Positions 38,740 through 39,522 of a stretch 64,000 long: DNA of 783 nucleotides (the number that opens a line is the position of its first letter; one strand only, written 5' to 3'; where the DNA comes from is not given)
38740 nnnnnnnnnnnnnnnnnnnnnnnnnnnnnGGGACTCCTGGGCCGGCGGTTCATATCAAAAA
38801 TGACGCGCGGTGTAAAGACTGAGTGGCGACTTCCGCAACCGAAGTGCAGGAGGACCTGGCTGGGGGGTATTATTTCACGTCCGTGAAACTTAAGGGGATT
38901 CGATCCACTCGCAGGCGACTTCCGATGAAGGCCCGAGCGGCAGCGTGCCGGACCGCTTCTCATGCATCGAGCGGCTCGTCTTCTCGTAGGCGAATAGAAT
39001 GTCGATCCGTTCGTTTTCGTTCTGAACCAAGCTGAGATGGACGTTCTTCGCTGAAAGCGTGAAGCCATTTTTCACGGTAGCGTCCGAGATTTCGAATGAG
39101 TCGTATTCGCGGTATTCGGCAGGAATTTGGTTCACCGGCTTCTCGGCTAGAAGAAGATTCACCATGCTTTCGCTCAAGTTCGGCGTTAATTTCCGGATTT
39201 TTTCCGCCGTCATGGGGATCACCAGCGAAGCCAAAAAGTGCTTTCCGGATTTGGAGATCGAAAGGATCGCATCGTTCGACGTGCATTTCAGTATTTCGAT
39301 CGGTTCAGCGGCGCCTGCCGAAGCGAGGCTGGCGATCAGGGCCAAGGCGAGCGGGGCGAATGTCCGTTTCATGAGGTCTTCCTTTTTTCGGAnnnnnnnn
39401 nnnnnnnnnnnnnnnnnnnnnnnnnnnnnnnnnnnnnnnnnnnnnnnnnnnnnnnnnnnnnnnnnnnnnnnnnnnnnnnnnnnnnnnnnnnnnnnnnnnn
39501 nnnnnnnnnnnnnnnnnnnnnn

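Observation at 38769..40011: Low-GC islet encoding two small secreted Cys proteins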

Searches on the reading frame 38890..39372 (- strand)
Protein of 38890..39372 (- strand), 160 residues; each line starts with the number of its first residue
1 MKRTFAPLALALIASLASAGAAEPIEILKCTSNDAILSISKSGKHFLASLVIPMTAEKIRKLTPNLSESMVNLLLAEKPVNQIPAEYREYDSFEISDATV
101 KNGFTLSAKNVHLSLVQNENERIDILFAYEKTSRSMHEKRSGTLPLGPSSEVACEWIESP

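Call 4: search_protein_families(library=pfam, proteins=[window:38890-39372:-], max_evalue=1)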
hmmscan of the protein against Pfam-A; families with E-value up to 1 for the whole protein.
window:38890-39372:- (160 aa): 0 families

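Call 5: search_protein_families(library=ncbifam, proteins=[window:38890-39372:-], max_evalue=1)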
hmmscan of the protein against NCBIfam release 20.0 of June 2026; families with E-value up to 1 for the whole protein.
window:38890-39372:- (160 aa): 0 families

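Call 8: find_homologous_proteins(query=window:38890-39372:-, max_evalue=0.01)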
Query window:38890-39372:- (160 aa): 1 proteins with E <= 0.01 among 108 candidates.
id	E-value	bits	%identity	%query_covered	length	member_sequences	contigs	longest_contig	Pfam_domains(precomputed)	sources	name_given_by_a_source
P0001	3.1e-51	191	100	57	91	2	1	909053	-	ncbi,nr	ncbi:MAG: hypothetical protein JST04_15815 [Bdellovibrionales bacterium]|nr:hypothetical protein [Bd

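Call 33: predict_structure(protein=window:38890-39372:-)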
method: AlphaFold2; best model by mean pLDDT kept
length: 160 residues; sequences in the alignment: 1
mean_pLDDT: 47.7   pTM: 0.35
mean pLDDT of the five models: 47.7, 36.8, 35.5, 34.4, 33.2
residues with pLDDT >= 90: 0; 70-90: 0; 50-70: 71; < 50: 89
segments of 3 or more residues with pLDDT < 50: 1-28, 32-38, 45-53, 61-63, 98-104, 134-141, 143-152, 154-160
pLDDT, mean of each block of 10 residues (from residue 1): 34 39 45 48 49 53 53 53 53 49 48 52 52 47 46 43
secondary structure, 60 per line:
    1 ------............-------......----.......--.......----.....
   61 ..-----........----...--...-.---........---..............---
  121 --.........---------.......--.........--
elements in order: H7-18 E26-31 E36-42 E45-51 H56-62 H68-75 E93-100 E104-117 E123-131 E141-147 E150-158

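Call 42: search_protein_families(library=phrogs, proteins=[window:38890-39372:-], max_evalue=1)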
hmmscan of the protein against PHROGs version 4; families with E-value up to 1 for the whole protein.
window:38890-39372:- (160 aa): 0 families

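Call 43: search_protein_families(library=padloc, proteins=[window:38890-39372:-], max_evalue=1)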
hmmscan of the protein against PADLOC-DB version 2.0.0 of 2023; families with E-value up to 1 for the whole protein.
window:38890-39372:- (160 aa): 0 families

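Call 45: search_solved_structures(query=window:38890-39372:-, max_evalue=10)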
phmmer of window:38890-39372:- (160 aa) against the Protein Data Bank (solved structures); distinct sequences matched with E-value up to 10: 2.
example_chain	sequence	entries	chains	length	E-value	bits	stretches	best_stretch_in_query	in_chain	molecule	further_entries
7aoi_BE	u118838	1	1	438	0.092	16.4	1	90-142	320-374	mL71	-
6hiv_BE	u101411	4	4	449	0.097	16.3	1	90-142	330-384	mL71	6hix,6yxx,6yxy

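Call 59: find_homologous_proteins(query=A3, max_evalue=0.01)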
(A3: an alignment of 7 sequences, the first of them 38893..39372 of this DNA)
Query A3 (7 sequences) (160 aa, profile of the alignment): 4 proteins with E <= 0.01 among 5084 candidates.
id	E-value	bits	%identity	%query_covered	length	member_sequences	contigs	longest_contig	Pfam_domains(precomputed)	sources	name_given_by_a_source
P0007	8.1e-59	216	35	96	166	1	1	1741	-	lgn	-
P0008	2.6e-58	214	32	96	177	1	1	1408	-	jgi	jgi:hypothetical protein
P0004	4.5e-44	168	58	65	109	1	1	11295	-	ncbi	-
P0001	1.5e-34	137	100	57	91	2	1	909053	-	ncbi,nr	ncbi:MAG: hypothetical protein JST04_15815 [Bdellovibrionales bacterium]|nr:hypothetical protein [Bd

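Call 68: predict_structure(alignment_id=A4)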
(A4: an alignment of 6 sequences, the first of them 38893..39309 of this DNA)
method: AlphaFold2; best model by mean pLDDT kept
length: 139 residues; sequences in the alignment: 6
mean_pLDDT: 91.5   pTM: 0.79
mean pLDDT of the five models: 91.5, 91.2, 91.0, 90.9, 90.1
residues with pLDDT >= 90: 102; 70-90: 34; 50-70: 3; < 50: 0
segments of 3 or more residues with pLDDT < 50: none
pLDDT, mean of each block of 10 residues (from residue 1): 91 93 95 85 87 86 94 94 95 95 95 92 94 84
secondary structure, 60 per line:
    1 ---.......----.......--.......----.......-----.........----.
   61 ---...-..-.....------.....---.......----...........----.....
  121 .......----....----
elements in order: E4-10 E15-21 E24-30 H35-41 H47-55 E71-75 E82-86 E90-96 E101-111 E116-127 E132-135

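Call 73: fold_search(model_id=the predicted structure, library=pdb)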
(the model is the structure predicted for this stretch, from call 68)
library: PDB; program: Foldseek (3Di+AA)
matches with E <= 10: 924; with E <= 0.001: 0
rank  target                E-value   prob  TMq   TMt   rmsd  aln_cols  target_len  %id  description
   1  9sn1                  1.1e-02  0.93  0.25  0.08   9.1       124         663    9  Lip3 DL-peptidase in the apo-state (released 2026-02-18)
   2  6hds_B                2.8e-02  0.63  0.23  0.25  11.4       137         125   11  Crystal Structure of apo short afifavidin (released 2018-11-14)
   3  8an6_D                2.8e-02  0.57  0.21  0.23  10.9       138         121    8  The Crystal structure of wt apo agroavidin - biotin complex (released 2023-04-12)
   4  8an6_B                3.8e-02  0.57  0.23  0.24  11.3       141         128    8  The Crystal structure of wt apo agroavidin - biotin complex (released 2023-04-12)
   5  8avj_A                6.7e-02  0.60  0.28  0.29  13.2       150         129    9  Structure of short apo agroavidin with the Hoef tail. (released 2023-04-12)
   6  8amh_C                6.7e-02  0.51  0.25  0.27  13.5       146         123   10  The Crystal structure of wt apo agroavidin (released 2023-04-12)
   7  8amh_B                8.2e-02  0.41  0.23  0.25  11.7       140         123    6  The Crystal structure of wt apo agroavidin (released 2023-04-12)
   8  8ass_D                8.2e-02  0.38  0.21  0.23  11.5       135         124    7  The Crystal structure of F46Y mutant of the agroavidin-biotin complex (released 2023-04-12)
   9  8asr_C                9.2e-02  0.38  0.24  0.25  14.0       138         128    9  The Crystal structure of F46Y mutant of apo agroavidin (released 2023-04-12)
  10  4iab_D                1.2e-01  0.66  0.31  0.32   8.4       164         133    7  Crystal structure of a putative monosaccharide binding protein (BACUNI_03039) from Bacteroides uniformis ATCC 8492 at  (released 2013-02-27)
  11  7snr_B                1.2e-01  0.44  0.28  0.26  12.3       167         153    9  2.00A Resolution Structure of NanoLuc Luciferase (released 2022-11-16)
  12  8asu_A                1.3e-01  0.35  0.23  0.25  10.4       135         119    7  The Crystal structure of short F46Y agroavidin - biotin complex (released 2023-04-12)
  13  8asr_A                1.4e-01  0.38  0.26  0.28  13.6       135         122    8  The Crystal structure of F46Y mutant of apo agroavidin (released 2023-04-12)
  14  8ast_C                1.5e-01  0.41  0.26  0.29  13.4       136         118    7  The Crystal structure of short F46Y agroavidin - apo (released 2023-04-12)
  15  8ass_B                1.5e-01  0.44  0.26  0.27  11.2       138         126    6  The Crystal structure of F46Y mutant of the agroavidin-biotin complex (released 2023-04-12)
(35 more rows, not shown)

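Call 79: fold_search(model_id=the predicted structure, library=viral)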
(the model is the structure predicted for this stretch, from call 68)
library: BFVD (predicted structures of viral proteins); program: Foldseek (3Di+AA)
matches with E <= 10: 1045; with E <= 0.001: 0
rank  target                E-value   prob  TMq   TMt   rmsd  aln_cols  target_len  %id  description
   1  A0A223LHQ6            7.7e-03  0.97  0.29  0.29  13.7       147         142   12  Uncharacterized protein [Erwinia phage vB_EamM_RisingSun]
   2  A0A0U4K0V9            1.2e-02  0.92  0.28  0.08  10.0       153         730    7  Minor tail protein [Arthrobacter phage Rings]
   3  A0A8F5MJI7            2.8e-02  0.35  0.21  0.06  16.5       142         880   10  RNA-dependent RNA polymerase [Grapevine-associated mycobunya-like virus 1]
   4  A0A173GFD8            3.9e-02  0.30  0.20  0.15  15.8       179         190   11  Uncharacterized protein [Erwinia phage vB_EamM_Deimos-Minion]
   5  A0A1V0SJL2            5.6e-02  0.77  0.26  0.13  14.7       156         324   12  Uncharacterized protein [Klosneuvirus KNV1]
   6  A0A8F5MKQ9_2          5.9e-02  0.38  0.22  0.05  17.2       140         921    9  RNA-directed RNA polymerase L [Grapevine-associated mycobunya-like virus 4]
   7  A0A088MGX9            8.0e-02  0.77  0.31  0.34   6.7       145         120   12  Uncharacterized protein [Rose leaf rosette-associated virus]
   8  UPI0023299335         8.5e-02  0.28  0.20  0.12  17.6       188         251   11  (no name look-up for this kind of identifier)
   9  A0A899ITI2            9.9e-02  0.99  0.29  0.33   3.9        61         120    8  (no name in the UniProt tables at hand)
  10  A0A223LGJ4            1.3e-01  0.20  0.21  0.16  16.9       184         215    8  Uncharacterized protein [Erwinia phage vB_EamM_RisingSun]
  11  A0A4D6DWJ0            1.4e-01  0.12  0.17  0.13  16.3       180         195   10  Uncharacterized protein [Edwardsiella phage pEt-SU]
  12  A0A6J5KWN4            1.5e-01  0.33  0.20  0.09  16.8       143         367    8  DnaN DNA polymerase sliding clamp subunit (PCNA homolog) [uncultured Caudovirales phage]
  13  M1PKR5                1.5e-01  0.25  0.22  0.07  14.5       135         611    8  (no name in the UniProt tables at hand)
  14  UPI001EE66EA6         1.5e-01  0.16  0.16  0.09  18.0       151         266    9  (no name look-up for this kind of identifier)
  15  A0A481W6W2            1.6e-01  0.72  0.29  0.28  12.3       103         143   14  Guanylate-binding protein 6-like protein [Fusobacterium phage Fnu1]
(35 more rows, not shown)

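Call 82: find_related_loci(query=A6, collection=metagenome_contigs, flank=10000)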
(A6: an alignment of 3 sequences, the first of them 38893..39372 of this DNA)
Query A6 (160 aa) in metagenome_contigs; peptide patterns used: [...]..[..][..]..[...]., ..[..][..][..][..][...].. (x = any residue, [..] = any of these).
176 stretches matched a pattern, but none encodes a relative of the query by tblastn (E <= 1e-3).

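Call 89: search_protein_families(library=pfam, alignment_id=A3, max_evalue=5)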
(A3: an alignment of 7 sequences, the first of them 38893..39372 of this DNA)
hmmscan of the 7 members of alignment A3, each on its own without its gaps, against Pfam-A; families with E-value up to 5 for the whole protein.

A. member 1, window:38893-39372:- (160 aa): 0 families

B. families by the number of members that match (of 7 scanned): 5 families
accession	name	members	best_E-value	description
PF23586.2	Beta-prop_NWD2_C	1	0.027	NWD2 C-terminal beta-propeller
PF04360.17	Serglycin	1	0.05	Serglycin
PF15169.12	Cybc1_Eros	1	0.1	Cytochrome b-245 chaperone 1 / Eros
PF08139.17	LPAM_1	1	0.25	Prokaryotic membrane lipoprotein lipid attachment site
PF13069.11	DUF3933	1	0.28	Protein of unknown function (DUF3933)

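Call 90: search_solved_structures(query=A3, max_evalue=10)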
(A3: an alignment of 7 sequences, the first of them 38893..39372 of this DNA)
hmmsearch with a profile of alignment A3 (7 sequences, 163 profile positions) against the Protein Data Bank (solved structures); distinct sequences matched with E-value up to 10: 7.
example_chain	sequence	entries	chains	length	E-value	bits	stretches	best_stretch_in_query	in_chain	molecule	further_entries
1aei_A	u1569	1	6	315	0.19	14.6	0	48-85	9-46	ANNEXIN XII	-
1dm5_A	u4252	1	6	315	0.23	14.3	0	48-85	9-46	ANNEXIN XII E105K MUTANT HOMOHEXAMER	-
2w4a_C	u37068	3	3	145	0.65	12.9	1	47-73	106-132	MYOSIN LIGHT CHAIN 3, SKELETAL MUSCLE ISOFORM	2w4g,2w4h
1m8q_C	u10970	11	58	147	0.99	12.3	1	47-73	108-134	Skeletal muscle Myosin II Essential Light Chain | SKELETAL MUSCLE MYOSIN II ESSENTIAL; LIGHT CHAIN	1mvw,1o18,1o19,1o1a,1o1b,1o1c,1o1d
2mys_C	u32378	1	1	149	1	12.2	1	47-73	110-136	MYOSIN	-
4ix9_A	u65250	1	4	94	1.2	12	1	43-93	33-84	V-type proton ATPase subunit F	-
1xne_A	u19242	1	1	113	1.8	11.4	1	107-134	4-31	hypothetical protein PF0469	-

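Call 92: list_cluster_members(proteins=[P0001, P0002, P0004])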
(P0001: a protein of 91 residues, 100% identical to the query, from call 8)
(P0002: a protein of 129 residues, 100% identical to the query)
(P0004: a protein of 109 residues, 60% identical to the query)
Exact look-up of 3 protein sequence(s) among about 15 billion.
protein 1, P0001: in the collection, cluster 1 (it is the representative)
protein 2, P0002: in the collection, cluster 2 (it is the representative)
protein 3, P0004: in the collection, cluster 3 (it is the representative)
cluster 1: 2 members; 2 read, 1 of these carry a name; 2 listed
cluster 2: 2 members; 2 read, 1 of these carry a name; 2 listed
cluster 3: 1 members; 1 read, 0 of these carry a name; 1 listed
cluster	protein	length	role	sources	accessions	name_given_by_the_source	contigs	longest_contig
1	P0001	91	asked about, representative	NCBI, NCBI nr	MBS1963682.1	MAG: hypothetical protein JST04_15815 [Bdellovibrionales bacterium] | hypothetical protein [Bdellovibrionales bacterium]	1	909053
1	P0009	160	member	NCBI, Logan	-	-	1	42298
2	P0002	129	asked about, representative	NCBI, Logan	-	-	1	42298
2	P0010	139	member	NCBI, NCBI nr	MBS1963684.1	MAG: hypothetical protein JST04_15825 [Bdellovibrionales bacterium] | hypothetical protein [Bdellovibrionales bacterium]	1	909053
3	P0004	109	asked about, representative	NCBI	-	-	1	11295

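Call 94: search_protein_families(library=ncbifam, alignment_id=A3, max_evalue=5)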
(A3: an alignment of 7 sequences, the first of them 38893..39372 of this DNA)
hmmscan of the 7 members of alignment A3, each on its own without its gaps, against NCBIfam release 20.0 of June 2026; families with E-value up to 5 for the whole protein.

A. member 1, window:38893-39372:- (160 aa): 0 families

B. families by the number of members that match (of 7 scanned): 3 families
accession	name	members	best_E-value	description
TIGR01732.1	tiny_TM_bacill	1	0.014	YjcZ family sporulation protein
NF042921.1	HpaC_Thermus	1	0.047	4-hydroxyphenylacetate 3-monooxygenase reductase subunit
TIGR01914.1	cas_Csa4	1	0.07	type I-A CRISPR-associated protein Cas8a2/Csa4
